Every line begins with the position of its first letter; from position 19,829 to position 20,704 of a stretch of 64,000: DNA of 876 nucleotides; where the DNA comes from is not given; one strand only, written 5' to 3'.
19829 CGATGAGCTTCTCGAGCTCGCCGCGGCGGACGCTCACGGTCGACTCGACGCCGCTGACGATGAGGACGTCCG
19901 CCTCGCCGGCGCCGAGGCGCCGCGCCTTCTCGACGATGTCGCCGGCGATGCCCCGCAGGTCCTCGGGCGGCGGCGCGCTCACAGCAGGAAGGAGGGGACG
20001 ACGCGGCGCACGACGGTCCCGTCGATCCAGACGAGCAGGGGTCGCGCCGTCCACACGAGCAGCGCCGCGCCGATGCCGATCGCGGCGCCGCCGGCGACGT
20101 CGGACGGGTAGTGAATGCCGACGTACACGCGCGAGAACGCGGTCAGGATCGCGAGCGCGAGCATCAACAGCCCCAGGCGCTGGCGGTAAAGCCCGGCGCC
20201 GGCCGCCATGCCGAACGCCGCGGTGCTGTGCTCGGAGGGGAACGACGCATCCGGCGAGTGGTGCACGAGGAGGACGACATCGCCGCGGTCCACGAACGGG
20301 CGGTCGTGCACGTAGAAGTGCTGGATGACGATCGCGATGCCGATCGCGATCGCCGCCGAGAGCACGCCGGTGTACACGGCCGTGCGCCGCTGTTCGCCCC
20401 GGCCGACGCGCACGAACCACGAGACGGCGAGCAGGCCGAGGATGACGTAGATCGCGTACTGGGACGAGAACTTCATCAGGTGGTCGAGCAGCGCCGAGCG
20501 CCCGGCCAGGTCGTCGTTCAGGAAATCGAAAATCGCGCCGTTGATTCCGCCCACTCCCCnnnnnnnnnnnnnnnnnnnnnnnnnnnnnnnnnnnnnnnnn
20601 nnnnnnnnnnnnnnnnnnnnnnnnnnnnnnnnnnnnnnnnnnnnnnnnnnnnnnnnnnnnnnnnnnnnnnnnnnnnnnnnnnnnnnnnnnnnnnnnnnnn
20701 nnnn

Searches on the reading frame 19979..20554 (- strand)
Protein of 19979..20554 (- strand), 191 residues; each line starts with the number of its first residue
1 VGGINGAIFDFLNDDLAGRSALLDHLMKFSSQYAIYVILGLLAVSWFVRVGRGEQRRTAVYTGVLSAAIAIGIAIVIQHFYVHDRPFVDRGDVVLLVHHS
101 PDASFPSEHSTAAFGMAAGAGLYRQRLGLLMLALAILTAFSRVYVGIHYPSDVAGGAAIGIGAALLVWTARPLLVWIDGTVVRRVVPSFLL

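Call 5: search_protein_families(library=pfam, proteins=[window:19979-20554:-], max_evalue=0.01)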
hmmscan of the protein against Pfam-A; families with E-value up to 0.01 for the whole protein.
window:19979-20554:- (191 aa): 2 families
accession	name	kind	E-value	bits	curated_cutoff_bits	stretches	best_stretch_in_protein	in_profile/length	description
PF01569.27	PAP2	-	4.8e-17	62.4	27.2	1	65-172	7-126/130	PAP2 superfamily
PF14378.12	PAP2_3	-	8.3e-12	45.7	27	1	22-165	27-189/190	PAP2 superfamily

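Call 6: find_homologous_proteins(query=window:19979-20554:-)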
Query window:19979-20554:- (191 aa): 145 proteins with E <= 0.001 among 3254 candidates; the best 120 are listed.
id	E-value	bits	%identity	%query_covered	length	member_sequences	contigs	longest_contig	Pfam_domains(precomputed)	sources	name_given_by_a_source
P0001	8.4e-117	406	100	100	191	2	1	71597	PF01569.28,PF14378.13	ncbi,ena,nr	ncbi:MAG TPA: phosphatase PAP2 family protein [Dehalococcoidia bacterium]|nr:phosphatase PAP2 family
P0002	1.4e-76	275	66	100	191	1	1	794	PF01569.28,PF14378.13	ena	-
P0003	7.4e-76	273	68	98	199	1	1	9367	PF01569.28,PF14378.13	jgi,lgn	-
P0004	1.1e-73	266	66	98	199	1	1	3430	PF01569.28,PF14378.13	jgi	jgi:undecaprenyl-diphosphatase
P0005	4.1e-73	264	68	98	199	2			PF01569.28,PF14378.13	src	-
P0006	1.4e-72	262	66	98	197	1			PF01569.28,PF14378.13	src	-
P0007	3.0e-72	261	63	100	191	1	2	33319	PF01569.28,PF14378.13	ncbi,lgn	-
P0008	4.5e-72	260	66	98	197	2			PF01569.28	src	-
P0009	5.0e-72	260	62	99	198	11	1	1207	PF01569.28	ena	-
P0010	2.6e-68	248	62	99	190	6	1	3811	PF01569.28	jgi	jgi:undecaprenyl-diphosphatase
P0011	5.2e-68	247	61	98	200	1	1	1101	PF01569.28,PF14378.13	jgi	jgi:undecaprenyl-diphosphatase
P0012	2.5e-67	245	60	98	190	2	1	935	PF01569.28,PF14378.13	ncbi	-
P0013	2.9e-67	245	63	98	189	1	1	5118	PF01569.28,PF14378.13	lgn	-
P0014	4.5e-67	244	65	98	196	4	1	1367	PF01569.28,PF14378.13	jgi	-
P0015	1.7e-66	242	62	98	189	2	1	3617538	PF01569.28,PF14378.13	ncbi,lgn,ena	-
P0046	8.3e-60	220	55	98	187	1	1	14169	PF01569.28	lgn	-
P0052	3.8e-53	199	60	86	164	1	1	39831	PF01569.28,PF14378.13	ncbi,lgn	-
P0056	6.1e-33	133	41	97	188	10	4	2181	PF01569.28,PF14378.13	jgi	jgi:undecaprenyl-diphosphatase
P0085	1.4e-17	83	40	87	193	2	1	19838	PF01569.28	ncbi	ncbi:phosphatase PAP2 family protein [Chloroflexota bacterium]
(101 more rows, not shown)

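Call 8: find_related_loci(query=A1, collection=genome_contigs, flank=8000)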
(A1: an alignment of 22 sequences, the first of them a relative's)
Query A1 (191 aa) in genome_contigs; peptide patterns used: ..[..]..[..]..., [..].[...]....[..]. (x = any residue, [..] = any of these).
600 stretches matched a pattern (row limit reached: there are more); 588 encode a relative of the query (tblastn E <= 1e-3); the best 80 are kept; 80 distinct loci.
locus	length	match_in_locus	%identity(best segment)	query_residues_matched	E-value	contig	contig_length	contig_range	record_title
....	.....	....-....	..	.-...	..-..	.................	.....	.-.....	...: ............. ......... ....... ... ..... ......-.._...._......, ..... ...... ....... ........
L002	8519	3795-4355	56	3-190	7e-55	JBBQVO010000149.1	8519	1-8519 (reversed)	MAG: Dehalococcoidia bacterium isolate Co_metawrap_2001 Cmw_2001_k141_20213603_length_8519_cov_8.0000, whole genome shot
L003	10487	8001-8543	53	4-185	4e-50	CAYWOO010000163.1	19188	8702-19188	MAG TPA_asm: uncultured Dehalococcoidia bacterium isolate binchicken_co165_369 genome assembly, contig: k141_1159592, wh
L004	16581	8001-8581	58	4-190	1e-44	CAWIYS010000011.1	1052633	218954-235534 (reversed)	MAG: uncultured Chloroflexia bacterium isolate MFD05942.bin.2.242 genome assembly, contig: contig_5139, whole genome sho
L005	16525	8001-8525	38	4-183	2e-31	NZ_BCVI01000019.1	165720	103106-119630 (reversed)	Neobacillus soli NBRC 102451, whole genome shotgun sequence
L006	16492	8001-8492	40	2-169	7e-31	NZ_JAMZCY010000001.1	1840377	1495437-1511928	Cohnella sp. WQ 127256 Scaffold1_1, whole genome shotgun sequence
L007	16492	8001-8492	38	4-171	1e-30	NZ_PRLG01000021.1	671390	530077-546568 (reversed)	Paenibacillus illinoisensis strain E3 NODE_128_length_671350_cov_270.433777, whole genome shotgun sequence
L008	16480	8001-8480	38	12-168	3e-30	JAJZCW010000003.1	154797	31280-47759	MAG: Bacillota bacterium isolate JA4.bin15 NODE_84_length_154797_cov_2.359928, whole genome shotgun sequence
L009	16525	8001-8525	37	4-183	1e-29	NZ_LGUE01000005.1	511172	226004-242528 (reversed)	Rossellomorea marisflavi strain JCM 11544 super9, whole genome shotgun sequence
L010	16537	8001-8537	38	1-183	2e-29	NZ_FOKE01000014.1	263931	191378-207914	Cohnella sp. OV330, whole genome shotgun sequence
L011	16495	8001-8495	39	3-171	2e-29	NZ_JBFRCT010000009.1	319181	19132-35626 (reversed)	Paenibacillus sp. YAF4_2 SCAFFOLD_8, whole genome shotgun sequence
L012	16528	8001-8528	33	4-183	2e-28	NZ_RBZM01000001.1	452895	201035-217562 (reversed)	Cohnella endophytica strain M2MS4P-1 Scaffold1_1, whole genome shotgun sequence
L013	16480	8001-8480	42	5-167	1e-28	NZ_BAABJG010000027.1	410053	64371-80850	Paenibacillus vulneris strain JCM 18268 sequence27, whole genome shotgun sequence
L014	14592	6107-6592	40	8-169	1e-28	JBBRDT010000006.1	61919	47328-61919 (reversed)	MAG: Solirubrobacterales bacterium isolate Co_metawrap_2466 Cmw_2466_k141_10174605_length_61919_cov_10.9994, whole genom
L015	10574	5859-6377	36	4-179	3e-28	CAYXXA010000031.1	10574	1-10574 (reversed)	MAG TPA_asm: uncultured Candidatus Peribacteria bacterium isolate SRP144503_co3_131 genome assembly, contig: NODE_1904_l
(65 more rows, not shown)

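Call 10: find_encoding_contigs(protein=P0015, flank=10000, max_places=2)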
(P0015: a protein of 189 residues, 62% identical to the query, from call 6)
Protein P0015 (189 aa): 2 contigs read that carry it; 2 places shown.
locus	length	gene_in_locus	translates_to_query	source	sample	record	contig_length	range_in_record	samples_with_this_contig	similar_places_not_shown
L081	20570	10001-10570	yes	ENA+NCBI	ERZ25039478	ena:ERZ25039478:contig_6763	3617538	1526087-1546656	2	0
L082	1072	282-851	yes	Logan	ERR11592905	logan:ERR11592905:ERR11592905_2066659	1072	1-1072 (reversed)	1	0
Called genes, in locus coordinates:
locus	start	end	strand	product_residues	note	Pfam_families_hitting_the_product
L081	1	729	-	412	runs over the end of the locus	PF00108:Thiolase_N, PF00109:ketoacyl-synt (weak), PF08545:ACP_syn_III (faint), PF02803:Thiolase_C, PF22691:Thiolase_C_1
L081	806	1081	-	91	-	-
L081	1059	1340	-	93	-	PF04365:BrnT_toxin (weak)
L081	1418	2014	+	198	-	PF04542:Sigma70_r2, PF08281:Sigma70_r4_2, PF04545:Sigma70_r4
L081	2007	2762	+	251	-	-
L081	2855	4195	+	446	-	PF25174:Beta-prop_THOC3 (faint), PF12894:ANAPC4_WD40 (faint)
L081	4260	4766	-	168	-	-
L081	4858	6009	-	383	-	PF00108:Thiolase_N, PF02803:Thiolase_C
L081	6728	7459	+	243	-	PF00300:His_Phos_1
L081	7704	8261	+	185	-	PF01209:Ubie_methyltran (weak), PF08241:Methyltransf_11, PF08242:Methyltransf_12 (weak), PF13489:Methyltransf_23, PF13649:Methyltransf_25, PF13847:Methyltransf_31 (weak)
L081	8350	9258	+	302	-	PF01523:PmbA_TldD_1st, PF19290:PmbA_TldD_2nd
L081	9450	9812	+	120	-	PF19289:PmbA_TldD_3rd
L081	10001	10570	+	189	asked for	PF14378:PAP2_3 (faint), PF01569:PAP2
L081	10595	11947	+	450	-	PF01523:PmbA_TldD_1st, PF19290:PmbA_TldD_2nd, PF19289:PmbA_TldD_3rd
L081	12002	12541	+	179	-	PF02371:Transposase_20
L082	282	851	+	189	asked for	PF14378:PAP2_3 (faint), PF01569:PAP2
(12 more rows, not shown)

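Call 11: find_encoding_contigs(protein=P0052, flank=10000, max_places=2)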
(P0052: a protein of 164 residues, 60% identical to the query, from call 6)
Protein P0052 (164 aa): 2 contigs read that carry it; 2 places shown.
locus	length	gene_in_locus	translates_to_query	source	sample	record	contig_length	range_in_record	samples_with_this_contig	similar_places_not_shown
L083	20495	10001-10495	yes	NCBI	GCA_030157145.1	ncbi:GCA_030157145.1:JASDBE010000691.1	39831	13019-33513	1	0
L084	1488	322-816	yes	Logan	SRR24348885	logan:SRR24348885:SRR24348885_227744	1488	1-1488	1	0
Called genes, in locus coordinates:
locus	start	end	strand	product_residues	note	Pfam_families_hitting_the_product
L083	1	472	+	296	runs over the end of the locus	-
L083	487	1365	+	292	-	PF00294:PfkB (weak)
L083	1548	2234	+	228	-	PF02811:PHP (weak), PF13263:PHP_C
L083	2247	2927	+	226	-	PF00753:Lactamase_B, PF19583:ODP (faint)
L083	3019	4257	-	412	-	PF00108:Thiolase_N, PF00109:ketoacyl-synt (weak), PF08545:ACP_syn_III (faint), PF02803:Thiolase_C, PF22691:Thiolase_C_1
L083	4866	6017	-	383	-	PF00108:Thiolase_N, PF02803:Thiolase_C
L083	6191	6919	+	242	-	PF00300:His_Phos_1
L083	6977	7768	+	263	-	PF13489:Methyltransf_23, PF01209:Ubie_methyltran, PF07021:MetW (faint), PF08241:Methyltransf_11, PF08242:Methyltransf_12, PF13649:Methyltransf_25, PF13847:Methyltransf_31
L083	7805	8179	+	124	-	PF08818:DUF1801 (weak), PF04237:YjbR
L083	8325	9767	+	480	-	PF01523:PmbA_TldD_1st, PF19290:PmbA_TldD_2nd, PF19289:PmbA_TldD_3rd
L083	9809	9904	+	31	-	-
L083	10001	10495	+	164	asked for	PF14378:PAP2_3 (faint), PF01569:PAP2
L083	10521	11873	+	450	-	PF01523:PmbA_TldD_1st, PF19290:PmbA_TldD_2nd, PF19289:PmbA_TldD_3rd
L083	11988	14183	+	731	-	PF07697:7TMR-HDED, PF07698:7TM-7TMR_HD, PF01966:HD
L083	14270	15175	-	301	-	PF01936:NYN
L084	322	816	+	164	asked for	PF14378:PAP2_3 (faint), PF01569:PAP2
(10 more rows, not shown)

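Call 12: find_encoding_contigs(protein=P0085, flank=10000, max_places=2)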
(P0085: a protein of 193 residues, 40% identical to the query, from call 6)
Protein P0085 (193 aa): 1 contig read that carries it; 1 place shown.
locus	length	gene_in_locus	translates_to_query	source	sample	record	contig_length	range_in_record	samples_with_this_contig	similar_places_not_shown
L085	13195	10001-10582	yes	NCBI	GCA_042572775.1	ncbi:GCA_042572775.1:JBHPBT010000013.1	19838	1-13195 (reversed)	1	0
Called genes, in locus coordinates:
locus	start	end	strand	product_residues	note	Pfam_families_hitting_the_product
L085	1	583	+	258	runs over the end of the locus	PF02361:CbiQ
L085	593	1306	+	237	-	PF00005:ABC_tran, PF13304:AAA_21 (faint)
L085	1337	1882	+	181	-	PF00881:Nitroreductase, PF14512:TM1586_NiRdase, PF00881:Nitroreductase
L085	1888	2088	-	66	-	PF14373:Imm_superinfect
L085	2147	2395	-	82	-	-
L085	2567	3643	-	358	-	PF09587:PGA_cap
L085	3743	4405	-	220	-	PF02254:TrkA_N, PF02080:TrkA_C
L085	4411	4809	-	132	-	PF02254:TrkA_N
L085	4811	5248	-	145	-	PF00582:Usp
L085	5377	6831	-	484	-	PF02386:TrkH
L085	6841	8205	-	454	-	PF00070:Pyr_redox (faint), PF01210:NAD_Gly3P_dh_N (faint), PF02254:TrkA_N, PF07992:Pyr_redox_2 (faint), PF13241:NAD_binding_7 (faint), PF02080:TrkA_C, PF02254:TrkA_N, PF02080:TrkA_C, +1 more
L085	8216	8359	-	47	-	-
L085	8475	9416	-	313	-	PF01545:Cation_efflux, PF16916:ZT_dimer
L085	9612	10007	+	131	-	-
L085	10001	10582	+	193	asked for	PF01569:PAP2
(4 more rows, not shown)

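Call 13: find_encoding_contigs(protein=P0056, flank=10000, max_places=4)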
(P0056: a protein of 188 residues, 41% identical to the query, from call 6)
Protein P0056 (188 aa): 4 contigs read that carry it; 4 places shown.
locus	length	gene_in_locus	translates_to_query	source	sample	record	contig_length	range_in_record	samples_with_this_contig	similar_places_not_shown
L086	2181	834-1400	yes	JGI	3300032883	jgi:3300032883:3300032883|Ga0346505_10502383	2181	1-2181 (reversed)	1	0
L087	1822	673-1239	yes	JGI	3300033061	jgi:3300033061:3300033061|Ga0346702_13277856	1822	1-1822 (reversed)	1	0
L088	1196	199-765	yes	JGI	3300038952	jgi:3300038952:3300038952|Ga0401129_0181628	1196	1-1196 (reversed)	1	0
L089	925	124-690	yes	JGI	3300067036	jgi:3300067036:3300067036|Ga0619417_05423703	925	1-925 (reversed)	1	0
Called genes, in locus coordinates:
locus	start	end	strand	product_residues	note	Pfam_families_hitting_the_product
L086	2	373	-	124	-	?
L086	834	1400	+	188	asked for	PF14378:PAP2_3 (faint), PF01569:PAP2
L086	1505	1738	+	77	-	PF02881:SRP54_N (weak)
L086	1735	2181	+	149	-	?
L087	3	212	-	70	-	?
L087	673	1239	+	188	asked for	PF14378:PAP2_3 (faint), PF01569:PAP2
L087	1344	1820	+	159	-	?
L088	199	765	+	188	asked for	PF14378:PAP2_3 (faint), PF01569:PAP2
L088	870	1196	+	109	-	?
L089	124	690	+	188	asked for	PF14378:PAP2_3 (faint), PF01569:PAP2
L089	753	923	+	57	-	?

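Call 14: find_encoding_contigs(protein=P0046, flank=10000, max_places=2)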
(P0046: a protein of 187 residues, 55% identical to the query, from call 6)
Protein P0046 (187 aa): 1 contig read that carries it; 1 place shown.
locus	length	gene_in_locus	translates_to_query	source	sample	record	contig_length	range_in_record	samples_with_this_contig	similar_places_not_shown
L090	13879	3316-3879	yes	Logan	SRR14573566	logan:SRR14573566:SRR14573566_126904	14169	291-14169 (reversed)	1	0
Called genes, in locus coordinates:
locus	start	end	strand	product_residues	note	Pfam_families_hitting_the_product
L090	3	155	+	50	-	?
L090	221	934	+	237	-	-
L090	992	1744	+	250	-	PF01209:Ubie_methyltran, PF07021:MetW (weak), PF13489:Methyltransf_23, PF24675:NpmA (weak), PF13649:Methyltransf_25, PF13847:Methyltransf_31, PF08241:Methyltransf_11, PF08242:Methyltransf_12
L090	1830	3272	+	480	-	PF01523:PmbA_TldD_1st, PF19290:PmbA_TldD_2nd, PF19289:PmbA_TldD_3rd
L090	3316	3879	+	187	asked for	PF01569:PAP2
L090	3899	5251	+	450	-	PF01523:PmbA_TldD_1st, PF19290:PmbA_TldD_2nd, PF19289:PmbA_TldD_3rd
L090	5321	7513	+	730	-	PF07697:7TMR-HDED, PF07698:7TM-7TMR_HD, PF01966:HD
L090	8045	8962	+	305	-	PF01435:Peptidase_M48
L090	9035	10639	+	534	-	PF07969:Amidohydro_3, PF01979:Amidohydro_1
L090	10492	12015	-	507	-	PF00370:FGGY_N, PF02782:FGGY_C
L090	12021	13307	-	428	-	PF01261:AP_endonuc_2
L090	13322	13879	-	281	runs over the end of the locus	?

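Call 24: search_protein_families(library=ncbifam, proteins=[window:19979-20554:-], max_evalue=0.1)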
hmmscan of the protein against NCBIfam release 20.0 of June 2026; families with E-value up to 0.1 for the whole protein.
window:19979-20554:- (191 aa): 4 families
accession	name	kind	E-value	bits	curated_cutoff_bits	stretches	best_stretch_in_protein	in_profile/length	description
NF008813.0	PRK11837.1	equivalog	1e-26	94.2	229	1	4-169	5-173/202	undecaprenyl-diphosphate phosphatase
NF047884.1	UdeprDiPSep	equivalog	6.3e-17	62.1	250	1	7-167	28-183/188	undecaprenyl-diphosphatase SepP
NF007975.0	PRK10699.1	equivalog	0.00063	19.2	261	1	102-171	156-227/254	phosphatidylglycerophosphatase B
NF007159.0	PRK09597.1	equivalog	0.079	12.6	177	1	100-167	116-184/191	lipid A 1-phosphatase LpxE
